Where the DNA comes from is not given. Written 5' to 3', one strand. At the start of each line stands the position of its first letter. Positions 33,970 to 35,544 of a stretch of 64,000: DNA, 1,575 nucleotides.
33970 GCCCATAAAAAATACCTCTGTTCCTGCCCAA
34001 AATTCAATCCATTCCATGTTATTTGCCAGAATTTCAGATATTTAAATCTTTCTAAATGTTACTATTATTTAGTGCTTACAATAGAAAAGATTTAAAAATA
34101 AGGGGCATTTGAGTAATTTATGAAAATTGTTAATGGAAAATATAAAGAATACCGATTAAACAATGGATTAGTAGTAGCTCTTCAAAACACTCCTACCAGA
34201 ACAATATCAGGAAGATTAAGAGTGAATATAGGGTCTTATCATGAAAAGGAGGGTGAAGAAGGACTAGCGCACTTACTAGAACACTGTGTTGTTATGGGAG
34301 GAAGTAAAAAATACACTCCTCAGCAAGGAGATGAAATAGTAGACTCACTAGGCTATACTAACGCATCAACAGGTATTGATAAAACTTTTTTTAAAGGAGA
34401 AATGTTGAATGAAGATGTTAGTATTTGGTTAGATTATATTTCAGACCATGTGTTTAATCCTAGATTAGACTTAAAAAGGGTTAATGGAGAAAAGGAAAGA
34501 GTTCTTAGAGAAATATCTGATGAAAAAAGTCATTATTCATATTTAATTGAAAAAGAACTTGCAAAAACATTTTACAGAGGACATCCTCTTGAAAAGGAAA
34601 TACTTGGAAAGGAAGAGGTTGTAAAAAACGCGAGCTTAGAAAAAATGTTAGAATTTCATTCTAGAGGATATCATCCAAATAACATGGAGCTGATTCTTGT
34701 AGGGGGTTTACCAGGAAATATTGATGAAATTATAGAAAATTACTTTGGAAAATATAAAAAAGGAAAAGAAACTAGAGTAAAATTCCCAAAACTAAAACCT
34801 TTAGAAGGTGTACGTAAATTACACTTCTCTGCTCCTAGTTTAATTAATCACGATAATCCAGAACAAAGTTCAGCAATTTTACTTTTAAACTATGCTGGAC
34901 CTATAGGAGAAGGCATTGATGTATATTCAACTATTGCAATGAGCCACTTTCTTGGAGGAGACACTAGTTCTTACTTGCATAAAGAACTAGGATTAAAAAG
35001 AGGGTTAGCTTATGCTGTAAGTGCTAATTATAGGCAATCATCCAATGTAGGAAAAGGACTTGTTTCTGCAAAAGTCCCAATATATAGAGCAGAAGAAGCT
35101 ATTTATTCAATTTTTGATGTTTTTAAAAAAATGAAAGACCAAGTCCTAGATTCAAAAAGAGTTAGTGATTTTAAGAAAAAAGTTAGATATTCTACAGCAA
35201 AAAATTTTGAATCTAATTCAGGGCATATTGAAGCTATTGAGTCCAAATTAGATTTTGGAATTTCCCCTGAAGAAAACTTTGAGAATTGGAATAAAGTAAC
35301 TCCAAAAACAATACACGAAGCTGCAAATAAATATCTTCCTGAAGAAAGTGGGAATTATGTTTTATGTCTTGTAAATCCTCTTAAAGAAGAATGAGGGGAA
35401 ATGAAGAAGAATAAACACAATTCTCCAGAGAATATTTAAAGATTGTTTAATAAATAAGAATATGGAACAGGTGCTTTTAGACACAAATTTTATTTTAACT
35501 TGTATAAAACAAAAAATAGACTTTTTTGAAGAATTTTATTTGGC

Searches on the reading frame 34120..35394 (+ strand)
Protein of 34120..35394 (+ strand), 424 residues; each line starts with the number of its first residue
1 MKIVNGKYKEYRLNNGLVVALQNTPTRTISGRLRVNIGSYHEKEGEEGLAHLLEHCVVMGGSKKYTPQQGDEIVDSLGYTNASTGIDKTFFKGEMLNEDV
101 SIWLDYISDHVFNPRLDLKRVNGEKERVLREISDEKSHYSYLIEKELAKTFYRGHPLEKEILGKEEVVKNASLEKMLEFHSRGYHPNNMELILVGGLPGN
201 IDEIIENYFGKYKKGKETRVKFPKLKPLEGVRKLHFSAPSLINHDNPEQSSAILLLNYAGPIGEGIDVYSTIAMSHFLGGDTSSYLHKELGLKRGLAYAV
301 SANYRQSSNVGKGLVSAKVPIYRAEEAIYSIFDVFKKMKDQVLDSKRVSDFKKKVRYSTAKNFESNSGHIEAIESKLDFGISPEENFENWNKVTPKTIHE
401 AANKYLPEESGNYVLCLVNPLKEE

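Call 37: search_protein_families(library=pfam, proteins=[window:34120-35394:+], max_evalue=0.00001)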
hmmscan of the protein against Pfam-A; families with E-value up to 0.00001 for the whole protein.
window:34120-35394:+ (424 aa): 2 families
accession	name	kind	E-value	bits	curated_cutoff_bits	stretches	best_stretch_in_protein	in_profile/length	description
PF00675.25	Peptidase_M16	-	1e-23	84.3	22.3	1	18-163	1-147/149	Insulinase (Peptidase family M16)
PF05193.26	Peptidase_M16_C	-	6.8e-21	75.4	23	1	171-349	2-175/181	Peptidase M16 inactive domain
